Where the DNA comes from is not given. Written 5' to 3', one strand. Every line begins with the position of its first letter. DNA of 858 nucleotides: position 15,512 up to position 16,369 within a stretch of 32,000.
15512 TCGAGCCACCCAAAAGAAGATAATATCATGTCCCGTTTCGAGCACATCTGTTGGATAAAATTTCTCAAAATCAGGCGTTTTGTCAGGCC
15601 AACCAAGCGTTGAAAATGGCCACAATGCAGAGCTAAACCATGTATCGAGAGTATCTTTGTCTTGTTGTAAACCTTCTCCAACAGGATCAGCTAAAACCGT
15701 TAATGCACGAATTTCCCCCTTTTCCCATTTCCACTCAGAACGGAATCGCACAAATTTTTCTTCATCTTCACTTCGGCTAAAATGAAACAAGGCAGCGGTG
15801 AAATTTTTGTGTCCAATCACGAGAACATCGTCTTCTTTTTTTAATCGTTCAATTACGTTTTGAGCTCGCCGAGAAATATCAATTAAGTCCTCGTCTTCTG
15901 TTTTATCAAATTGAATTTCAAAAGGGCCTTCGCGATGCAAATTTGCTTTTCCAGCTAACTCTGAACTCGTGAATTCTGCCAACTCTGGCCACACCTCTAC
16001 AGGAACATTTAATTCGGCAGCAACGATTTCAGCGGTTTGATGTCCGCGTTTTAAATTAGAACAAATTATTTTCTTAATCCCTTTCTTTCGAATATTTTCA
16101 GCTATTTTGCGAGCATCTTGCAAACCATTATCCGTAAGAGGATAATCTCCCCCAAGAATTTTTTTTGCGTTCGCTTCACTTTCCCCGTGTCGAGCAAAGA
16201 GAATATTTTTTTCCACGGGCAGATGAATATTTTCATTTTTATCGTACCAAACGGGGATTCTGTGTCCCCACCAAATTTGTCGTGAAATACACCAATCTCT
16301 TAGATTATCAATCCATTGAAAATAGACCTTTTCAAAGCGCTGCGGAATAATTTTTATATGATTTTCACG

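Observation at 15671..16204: Complete histidine-phosphatase (RHG / PGAM-type) domain inserted in-frame inside the ValRS catalytic core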

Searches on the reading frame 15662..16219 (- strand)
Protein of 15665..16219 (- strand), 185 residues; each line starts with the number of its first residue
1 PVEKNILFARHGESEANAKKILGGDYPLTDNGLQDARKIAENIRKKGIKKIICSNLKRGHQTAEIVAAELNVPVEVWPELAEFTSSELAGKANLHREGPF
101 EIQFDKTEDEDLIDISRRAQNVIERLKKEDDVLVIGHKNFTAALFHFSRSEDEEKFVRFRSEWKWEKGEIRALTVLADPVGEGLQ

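Call 10: search_protein_families(library=ncbifam, proteins=[window:15671-16204:-], max_evalue=0.01)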
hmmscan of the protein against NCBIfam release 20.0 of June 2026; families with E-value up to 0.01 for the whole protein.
window:15671-16204:- (178 aa): 20 families
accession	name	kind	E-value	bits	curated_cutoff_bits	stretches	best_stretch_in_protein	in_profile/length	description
NF038349.1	dPGM_arch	equivalog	7.1e-18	65.2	225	1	1-134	1-139/194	2,3-diphosphoglycerate-dependent phosphoglycerate mutase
TIGR03162.1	ribazole_cobC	equivalog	5.6e-17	61.7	162.9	1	1-157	1-169/176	alpha-ribazole phosphatase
NF011580.0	PRK15004.1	equivalog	1.7e-15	57.6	250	1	3-134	5-151/203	adenosylcobalamin/alpha-ribazole phosphatase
NF002901.0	PRK03482.1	equivalog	7.5e-13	48.6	261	1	3-79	6-84/215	2,3-diphosphoglycerate-dependent phosphoglycerate mutase GpmB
NF005567.0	PRK07238.1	equivalog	2.5e-11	43.6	326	1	2-85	181-267/378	bifunctional RNase H/acid phosphatase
TIGR03848.1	MSMEG_4193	subfamily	2.5e-10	40.1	203.85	1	1-86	2-90/204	MSMEG_4193 family putative phosphomutase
NF045917.1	PhserinePhPspA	equivalog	3.5e-10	39.9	350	1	2-122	5-137/211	phosphoserine phosphatase PspA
TIGR00249.1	sixA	equivalog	1e-08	35.2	74.5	1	4-77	6-80/154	phosphohistidine phosphatase SixA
TIGR01258.1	pgm_1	subfamily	2.1e-07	30.6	81.7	1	2-66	4-72/245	2,3-bisphosphoglycerate-dependent phosphoglycerate mutase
NF002339.0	PRK01295.1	equivalog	7.4e-07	28.8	316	1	2-67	6-75/206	2,3-bisphosphoglycerate-dependent phosphoglycerate mutase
NF009994.0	PRK13463.1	equivalog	1.3e-06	28.4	277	1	3-76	7-82/203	phosphoserine phosphatase 1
NF010713.0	PRK14115.1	equivalog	2.5e-06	27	305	1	2-66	5-73/248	2,3-diphosphoglycerate-dependent phosphoglycerate mutase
NF002217.0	PRK01112.1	equivalog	6.3e-06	25.7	320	1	3-64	6-69/228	2,3-bisphosphoglycerate-dependent phosphoglycerate mutase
NF010715.0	PRK14117.1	equivalog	1.3e-05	24.8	421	1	2-126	5-128/230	phosphoglycerate mutase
NF010718.0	PRK14120.1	equivalog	6.8e-05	22.3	366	1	3-77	9-90/249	phosphoglyceromutase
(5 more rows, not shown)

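Call 11: search_solved_structures(query=window:15671-16204:-, max_evalue=0.01, show_alignments=3)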
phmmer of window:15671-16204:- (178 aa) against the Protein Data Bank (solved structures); distinct sequences matched with E-value up to 0.01: 29.
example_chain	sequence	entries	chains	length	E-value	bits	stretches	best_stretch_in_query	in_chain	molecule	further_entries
1fbt_A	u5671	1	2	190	1e-11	48.3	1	2-151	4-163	FRUCTOSE-2,6-BISPHOSPHATASE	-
1c7z_A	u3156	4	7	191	1.1e-11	48.3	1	2-151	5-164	FRUCTOSE-2,6-BISPHOSPHATASE | PHOSPHOENZYME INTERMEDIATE OF FRU-2,6-BISPHOSPHATASE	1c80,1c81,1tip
1k6m_A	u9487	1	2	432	5.3e-09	39.5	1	2-146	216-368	6-phosphofructo-2-kinase/fructose-2,6-biphosphatase 2-phosphatase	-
3bif_A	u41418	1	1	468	9.4e-09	38.7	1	2-142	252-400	PROTEIN (6-PHOSPHOFRUCTO-2-KINASE/ FRUCTOSE-2,6-BISPHOSPHATASE)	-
1bif_A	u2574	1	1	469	9.5e-09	38.7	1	2-142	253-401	6-PHOSPHOFRUCTO-2-KINASE/ FRUCTOSE-2,6-BISPHOSPHATASE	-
6e4b_A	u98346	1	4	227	4.3e-08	36.5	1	4-79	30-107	Adenosylcobalamin/alpha-ribazole phosphatase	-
6nru_A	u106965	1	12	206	6.6e-08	35.9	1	4-79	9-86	CobC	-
2bif_A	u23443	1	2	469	2.3e-07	34.2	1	3-142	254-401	PROTEIN (6-PHOSPHOFRUCTO-2-KINASE/FRUCTOSE-2,6-BISPHOSPHATASE)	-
5htk_A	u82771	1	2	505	6.3e-07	32.7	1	2-151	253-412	6-phosphofructo-2-kinase/fructose-2,6-bisphosphatase 2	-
6iby_A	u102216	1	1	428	3.7e-06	30.2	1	2-143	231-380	6-phosphofructo-2-kinase/fructose-2,6-bisphosphatase 3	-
6ic0_A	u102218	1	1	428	3.7e-06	30.2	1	2-143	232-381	6-phosphofructo-2-kinase/fructose-2,6-bisphosphatase 3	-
6ibx_A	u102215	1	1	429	3.7e-06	30.2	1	2-143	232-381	6-phosphofructo-2-kinase/fructose-2,6-bisphosphatase 3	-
6ibz_A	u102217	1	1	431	3.7e-06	30.2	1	2-143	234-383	6-phosphofructo-2-kinase/fructose-2,6-bisphosphatase 3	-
4d4j_A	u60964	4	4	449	4.1e-06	30.1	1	2-143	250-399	6-PHOSPHOFRUCTO-2-KINASE/FRUCTOSE-2,6-BISPHOSPHATASE 3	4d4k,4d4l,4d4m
2axn_A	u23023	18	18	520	5.7e-06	29.6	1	2-143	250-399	6-phosphofructo-2-kinase/fructose-2,6-biphosphatase 3 (6PF-2-K/Fru- 2,6-P2ASE brain/placen | 6-phosphofructo-2-kinase/fructose-2,6-biphosphatase 3 | 6-phosphofr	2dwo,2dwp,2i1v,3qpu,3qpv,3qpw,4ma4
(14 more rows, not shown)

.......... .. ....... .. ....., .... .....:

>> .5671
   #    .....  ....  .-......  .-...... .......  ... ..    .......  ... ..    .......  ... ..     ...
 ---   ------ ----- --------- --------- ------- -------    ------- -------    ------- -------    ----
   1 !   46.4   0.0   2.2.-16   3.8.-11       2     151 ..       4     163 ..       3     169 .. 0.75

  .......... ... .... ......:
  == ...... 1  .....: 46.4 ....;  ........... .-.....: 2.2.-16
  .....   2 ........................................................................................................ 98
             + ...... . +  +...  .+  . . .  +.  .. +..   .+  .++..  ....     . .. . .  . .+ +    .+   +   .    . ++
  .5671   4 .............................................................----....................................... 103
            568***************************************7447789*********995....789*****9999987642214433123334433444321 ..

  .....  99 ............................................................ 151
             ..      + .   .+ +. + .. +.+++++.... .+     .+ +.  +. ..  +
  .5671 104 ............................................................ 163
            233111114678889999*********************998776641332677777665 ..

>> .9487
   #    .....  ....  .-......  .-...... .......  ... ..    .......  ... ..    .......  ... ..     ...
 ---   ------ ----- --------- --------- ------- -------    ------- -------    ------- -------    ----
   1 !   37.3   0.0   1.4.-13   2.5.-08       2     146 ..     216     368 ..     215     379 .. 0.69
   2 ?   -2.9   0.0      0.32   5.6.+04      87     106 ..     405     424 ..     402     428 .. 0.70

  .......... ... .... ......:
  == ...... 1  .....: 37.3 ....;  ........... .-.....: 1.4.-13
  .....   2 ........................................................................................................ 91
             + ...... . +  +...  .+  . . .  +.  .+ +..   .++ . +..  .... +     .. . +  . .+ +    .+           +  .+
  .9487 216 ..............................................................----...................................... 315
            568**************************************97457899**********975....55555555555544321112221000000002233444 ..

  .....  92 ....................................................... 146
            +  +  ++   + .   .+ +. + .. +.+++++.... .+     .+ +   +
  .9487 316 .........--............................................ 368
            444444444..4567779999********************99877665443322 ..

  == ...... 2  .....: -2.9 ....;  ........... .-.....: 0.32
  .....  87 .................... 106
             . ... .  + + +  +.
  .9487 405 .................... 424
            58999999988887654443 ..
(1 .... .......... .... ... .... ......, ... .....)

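Call 31: search_protein_representatives(alignment_id=A3)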
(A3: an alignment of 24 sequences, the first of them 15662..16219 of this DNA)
Query: 24 sequences, 195 profile positions. Proteins with E-value up to 0.001 (for the whole library): 94559; up to 1e-10: 40336; up to 1e-30: 336. The best 150 are listed.
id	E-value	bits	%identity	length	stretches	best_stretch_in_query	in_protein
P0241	3.2e-193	653.6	-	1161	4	5-178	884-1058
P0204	1.0e-119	413.7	-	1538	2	1-195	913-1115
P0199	9.7e-108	374.6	-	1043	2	2-193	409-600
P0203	2.0e-86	305.1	-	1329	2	4-161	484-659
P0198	1.3e-67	243.7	-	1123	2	1-195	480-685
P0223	2.0e-64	233.3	-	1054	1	1-195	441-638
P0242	8.0e-60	218.3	-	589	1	1-195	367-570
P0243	1.4e-59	217.5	-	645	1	1-195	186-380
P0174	5.2e-58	212.4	-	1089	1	2-193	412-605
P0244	9.6e-58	211.5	-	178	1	7-180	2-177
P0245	2.3e-57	210.3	-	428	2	8-155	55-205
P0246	5.4e-57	209.1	-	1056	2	9-157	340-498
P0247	7.0e-57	208.7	-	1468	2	7-173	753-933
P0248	1.2e-56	207.9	-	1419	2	4-178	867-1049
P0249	1.2e-56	207.9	-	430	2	2-159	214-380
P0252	2.1e-55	203.9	-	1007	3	6-162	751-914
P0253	1.8e-54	200.8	-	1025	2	6-165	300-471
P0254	2.5e-54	200.4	-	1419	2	6-158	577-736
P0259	4.4e-52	193.0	-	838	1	1-195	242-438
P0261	1.1e-51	191.8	-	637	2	5-167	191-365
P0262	1.5e-51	191.3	-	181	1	5-180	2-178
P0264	3.3e-51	190.2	-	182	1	6-181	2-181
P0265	5.5e-51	189.5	-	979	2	6-160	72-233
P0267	7.2e-51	189.1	-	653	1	4-194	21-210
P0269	1.1e-50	188.5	-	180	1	5-176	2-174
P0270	1.7e-50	187.9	-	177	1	7-179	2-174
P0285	1.2e-44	168.8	-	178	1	7-181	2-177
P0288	6.9e-44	166.3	-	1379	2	6-152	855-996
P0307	1.7e-39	152.0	-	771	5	8-69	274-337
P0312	6.6e-39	150.1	-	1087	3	5-150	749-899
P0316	1.3e-38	149.1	-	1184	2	5-151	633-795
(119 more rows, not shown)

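Call 32: search_protein_families(library=pfam, proteins=[P0241, P0246, P0247, P0248, P0252, P0253, P0254, P0265], max_evalue=0.0001)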
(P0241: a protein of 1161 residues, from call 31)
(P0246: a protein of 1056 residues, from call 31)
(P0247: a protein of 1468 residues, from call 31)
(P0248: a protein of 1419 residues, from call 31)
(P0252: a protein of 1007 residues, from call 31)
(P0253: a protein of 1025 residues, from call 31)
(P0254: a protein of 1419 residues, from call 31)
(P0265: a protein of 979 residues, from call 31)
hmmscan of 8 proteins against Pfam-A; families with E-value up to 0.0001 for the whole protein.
P0241 (1161 aa): 3 families
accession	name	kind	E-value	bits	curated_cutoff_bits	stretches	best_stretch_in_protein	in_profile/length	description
PF00300.27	His_Phos_1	-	9.9e-126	417.3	21.7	4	427-595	1-167/194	Histidine phosphatase superfamily (branch 1)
PF00133.28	tRNA-synt_1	-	1.6e-74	251.6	22.7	2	14-417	2-198/414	tRNA synthetases class I (I, L, M and V)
PF09334.17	tRNA-synt_1g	-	1e-12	48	20.1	1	42-185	8-135/391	tRNA synthetases class I (M)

P0246 (1056 aa): 5 families
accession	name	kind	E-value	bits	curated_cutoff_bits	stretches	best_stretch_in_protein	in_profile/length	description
PF00300.27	His_Phos_1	-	2.3e-83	279.1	21.7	2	341-522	3-184/194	Histidine phosphatase superfamily (branch 1)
PF00133.28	tRNA-synt_1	-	6e-65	220.1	22.7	2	519-645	288-413/414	tRNA synthetases class I (I, L, M and V)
PF08264.19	Anticodon_1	-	1.2e-25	90.6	25.1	1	693-851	1-145/148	Anticodon-binding domain of tRNA ligase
PF19302.4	DUF5915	-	3.7e-21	76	27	1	876-1028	5-168/195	Domain of unknown function (DUF5915)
PF09334.17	tRNA-synt_1g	-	1.9e-08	33.9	20.1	0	594-659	314-378/391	tRNA synthetases class I (M)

P0247 (1468 aa): 5 families
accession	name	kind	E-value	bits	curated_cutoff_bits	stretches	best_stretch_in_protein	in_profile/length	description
PF00133.28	tRNA-synt_1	-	3e-124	415.4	22.7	2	24-529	2-266/414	tRNA synthetases class I (I, L, M and V)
PF00300.27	His_Phos_1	-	8.8e-81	270.6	21.7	2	755-938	2-182/194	Histidine phosphatase superfamily (branch 1)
PF19302.4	DUF5915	-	1.1e-23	84.2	27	1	1288-1467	2-194/195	Domain of unknown function (DUF5915)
PF08264.19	Anticodon_1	-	7.3e-22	78.3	25.1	1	1118-1265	1-144/148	Anticodon-binding domain of tRNA ligase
PF09334.17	tRNA-synt_1g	-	3e-12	46.4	20.1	0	67-119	8-60/391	tRNA synthetases class I (M)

P0248 (1419 aa): 5 families
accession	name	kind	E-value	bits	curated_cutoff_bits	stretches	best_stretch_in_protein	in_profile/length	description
PF00133.28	tRNA-synt_1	-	4.2e-143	477.5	22.7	2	18-485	2-265/414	tRNA synthetases class I (I, L, M and V)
PF00300.27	His_Phos_1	-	2.6e-82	275.6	21.7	2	871-1061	1-189/194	Histidine phosphatase superfamily (branch 1)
PF19302.4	DUF5915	-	1.1e-34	120.2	27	1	1229-1418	2-194/195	Domain of unknown function (DUF5915)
PF08264.19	Anticodon_1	-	8.8e-33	113.7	25.1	1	1065-1210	1-146/148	Anticodon-binding domain of tRNA ligase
PF09334.17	tRNA-synt_1g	-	7.8e-17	61.5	20.1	1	775-847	310-380/391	tRNA synthetases class I (M)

P0252 (1007 aa): 3 families
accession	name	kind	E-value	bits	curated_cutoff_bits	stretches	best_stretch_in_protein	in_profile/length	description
PF00133.28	tRNA-synt_1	-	3.8e-96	322.8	22.7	2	18-499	2-265/414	tRNA synthetases class I (I, L, M and V)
PF00300.27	His_Phos_1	-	7.9e-78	261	21.7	3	754-922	2-173/194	Histidine phosphatase superfamily (branch 1)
PF09334.17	tRNA-synt_1g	-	3e-10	39.9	20.1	1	48-191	8-132/391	tRNA synthetases class I (M)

P0253 (1025 aa): 5 families
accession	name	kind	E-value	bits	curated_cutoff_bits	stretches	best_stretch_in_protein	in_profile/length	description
PF00300.27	His_Phos_1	-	1.1e-77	260.5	21.7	2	302-486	1-183/194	Histidine phosphatase superfamily (branch 1)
PF00133.28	tRNA-synt_1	-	1.1e-53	182.9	22.7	2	483-612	287-413/414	tRNA synthetases class I (I, L, M and V)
PF08264.19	Anticodon_1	-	1.8e-32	112.7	25.1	1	681-829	1-146/148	Anticodon-binding domain of tRNA ligase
PF19302.4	DUF5915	-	1.1e-29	103.8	27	1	846-1023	2-189/195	Domain of unknown function (DUF5915)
PF09334.17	tRNA-synt_1g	-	1.6e-05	24.3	20.1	0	565-623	318-375/391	tRNA synthetases class I (M)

P0254 (1419 aa): 5 families
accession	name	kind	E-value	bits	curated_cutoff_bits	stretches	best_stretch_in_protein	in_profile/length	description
PF00133.28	tRNA-synt_1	-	8.4e-131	437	22.7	2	22-568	2-314/414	tRNA synthetases class I (I, L, M and V)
PF00300.27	His_Phos_1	-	3.1e-58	197.1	21.7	2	889-1035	1-156/194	Histidine phosphatase superfamily (branch 1)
PF08264.19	Anticodon_1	-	1.6e-27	96.6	25.1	1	1069-1214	1-146/148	Anticodon-binding domain of tRNA ligase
PF19302.4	DUF5915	-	2.6e-22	79.8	27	1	1232-1416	3-194/195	Domain of unknown function (DUF5915)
PF09334.17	tRNA-synt_1g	-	3.9e-15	56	20.1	1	52-191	8-128/391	tRNA synthetases class I (M)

P0265 (979 aa): 5 families
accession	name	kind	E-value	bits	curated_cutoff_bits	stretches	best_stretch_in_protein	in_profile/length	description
PF00300.27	His_Phos_1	-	2.3e-73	246.5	21.7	2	75-238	2-168/194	Histidine phosphatase superfamily (branch 1)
PF00133.28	tRNA-synt_1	-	4.2e-68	230.4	22.7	2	246-394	267-413/414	tRNA synthetases class I (I, L, M and V)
PF19302.4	DUF5915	-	1.9e-29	103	27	1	793-978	2-194/195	Domain of unknown function (DUF5915)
PF08264.19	Anticodon_1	-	8.8e-29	100.7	25.1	1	635-779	1-145/148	Anticodon-binding domain of tRNA ligase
PF09334.17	tRNA-synt_1g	-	1.6e-06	27.6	20.1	0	330-407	305-377/391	tRNA synthetases class I (M)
